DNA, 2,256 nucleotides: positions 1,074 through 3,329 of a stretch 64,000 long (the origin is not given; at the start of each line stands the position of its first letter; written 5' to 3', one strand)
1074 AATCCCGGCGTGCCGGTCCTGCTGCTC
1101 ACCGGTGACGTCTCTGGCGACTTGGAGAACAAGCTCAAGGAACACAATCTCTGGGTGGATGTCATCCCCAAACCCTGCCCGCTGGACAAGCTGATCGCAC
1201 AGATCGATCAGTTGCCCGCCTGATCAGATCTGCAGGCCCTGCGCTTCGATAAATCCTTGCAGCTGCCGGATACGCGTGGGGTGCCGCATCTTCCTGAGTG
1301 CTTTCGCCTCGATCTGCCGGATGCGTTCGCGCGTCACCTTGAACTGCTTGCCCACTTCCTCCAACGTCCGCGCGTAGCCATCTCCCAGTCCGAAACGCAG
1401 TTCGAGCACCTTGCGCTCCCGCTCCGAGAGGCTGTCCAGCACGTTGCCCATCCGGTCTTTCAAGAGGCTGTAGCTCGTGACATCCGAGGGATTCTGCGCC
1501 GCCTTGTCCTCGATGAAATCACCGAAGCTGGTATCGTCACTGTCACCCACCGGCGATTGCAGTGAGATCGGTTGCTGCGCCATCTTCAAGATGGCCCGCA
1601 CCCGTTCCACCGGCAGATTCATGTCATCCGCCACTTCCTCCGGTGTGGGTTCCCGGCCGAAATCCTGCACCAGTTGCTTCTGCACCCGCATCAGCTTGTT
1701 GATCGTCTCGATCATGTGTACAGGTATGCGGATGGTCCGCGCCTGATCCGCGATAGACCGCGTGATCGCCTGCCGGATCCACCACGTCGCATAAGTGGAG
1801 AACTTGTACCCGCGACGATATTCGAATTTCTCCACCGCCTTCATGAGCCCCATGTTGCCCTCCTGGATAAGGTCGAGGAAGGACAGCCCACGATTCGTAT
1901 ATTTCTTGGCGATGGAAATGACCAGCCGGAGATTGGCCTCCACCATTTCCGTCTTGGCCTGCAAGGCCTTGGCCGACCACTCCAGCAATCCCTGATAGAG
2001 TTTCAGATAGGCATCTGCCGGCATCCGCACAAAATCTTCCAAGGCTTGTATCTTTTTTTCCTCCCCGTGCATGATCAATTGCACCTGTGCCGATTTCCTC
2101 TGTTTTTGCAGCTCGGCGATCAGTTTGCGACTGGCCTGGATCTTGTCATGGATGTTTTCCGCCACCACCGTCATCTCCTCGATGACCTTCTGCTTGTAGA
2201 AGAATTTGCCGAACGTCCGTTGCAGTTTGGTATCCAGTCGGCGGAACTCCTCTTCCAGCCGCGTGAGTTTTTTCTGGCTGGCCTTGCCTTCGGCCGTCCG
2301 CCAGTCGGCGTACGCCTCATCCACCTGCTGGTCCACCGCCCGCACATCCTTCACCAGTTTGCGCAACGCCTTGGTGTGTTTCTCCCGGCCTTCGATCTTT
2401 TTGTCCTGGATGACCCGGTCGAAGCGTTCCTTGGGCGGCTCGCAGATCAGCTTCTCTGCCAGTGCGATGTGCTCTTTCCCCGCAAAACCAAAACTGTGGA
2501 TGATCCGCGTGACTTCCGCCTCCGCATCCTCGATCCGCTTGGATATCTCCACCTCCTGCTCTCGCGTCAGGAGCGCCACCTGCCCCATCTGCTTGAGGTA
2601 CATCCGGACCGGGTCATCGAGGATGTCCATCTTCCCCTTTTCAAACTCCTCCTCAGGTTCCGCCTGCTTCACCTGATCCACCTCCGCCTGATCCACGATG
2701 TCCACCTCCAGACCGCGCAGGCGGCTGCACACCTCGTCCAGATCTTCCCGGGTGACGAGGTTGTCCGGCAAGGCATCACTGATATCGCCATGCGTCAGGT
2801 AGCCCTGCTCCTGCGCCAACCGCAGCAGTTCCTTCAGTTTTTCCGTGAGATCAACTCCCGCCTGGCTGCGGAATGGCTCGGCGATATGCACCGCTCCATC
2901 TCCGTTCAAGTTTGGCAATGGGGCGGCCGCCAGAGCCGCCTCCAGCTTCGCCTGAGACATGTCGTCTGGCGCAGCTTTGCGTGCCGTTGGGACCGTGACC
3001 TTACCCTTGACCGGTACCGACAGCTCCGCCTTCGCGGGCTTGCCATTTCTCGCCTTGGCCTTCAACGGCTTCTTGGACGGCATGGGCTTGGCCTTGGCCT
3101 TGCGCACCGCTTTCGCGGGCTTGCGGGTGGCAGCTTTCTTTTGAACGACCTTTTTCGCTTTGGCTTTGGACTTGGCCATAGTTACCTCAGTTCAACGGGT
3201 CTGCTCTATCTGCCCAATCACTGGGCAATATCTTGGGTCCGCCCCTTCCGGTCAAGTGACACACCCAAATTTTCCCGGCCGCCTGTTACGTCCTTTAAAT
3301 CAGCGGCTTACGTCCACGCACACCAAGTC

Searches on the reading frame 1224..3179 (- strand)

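Call 59: search_protein_families(library=pfam, proteins=[window:1224-3179:-], max_evalue=0.00001)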
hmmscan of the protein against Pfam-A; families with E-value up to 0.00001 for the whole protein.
window:1224-3179:- (651 aa): 5 families
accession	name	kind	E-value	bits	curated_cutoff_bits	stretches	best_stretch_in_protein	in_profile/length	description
PF04539.22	Sigma70_r3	-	1e-28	99.7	25.3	1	491-566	1-76/78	Sigma-70 region 3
PF04542.20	Sigma70_r2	-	7.5e-24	83.8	24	1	412-482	1-71/71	Sigma-70 region 2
PF04545.22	Sigma70_r4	-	3.9e-22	78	24.1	1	580-633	1-50/50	Sigma-70, region 4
PF03979.19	Sigma70_r1_1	-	7.3e-14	51.9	22.5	1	113-176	5-74/81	Sigma-70 factor, region 1.1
PF00140.25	Sigma70_r1_2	-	1.1e-12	48.1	22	1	189-218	1-30/34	Sigma-70 factor, region 1.2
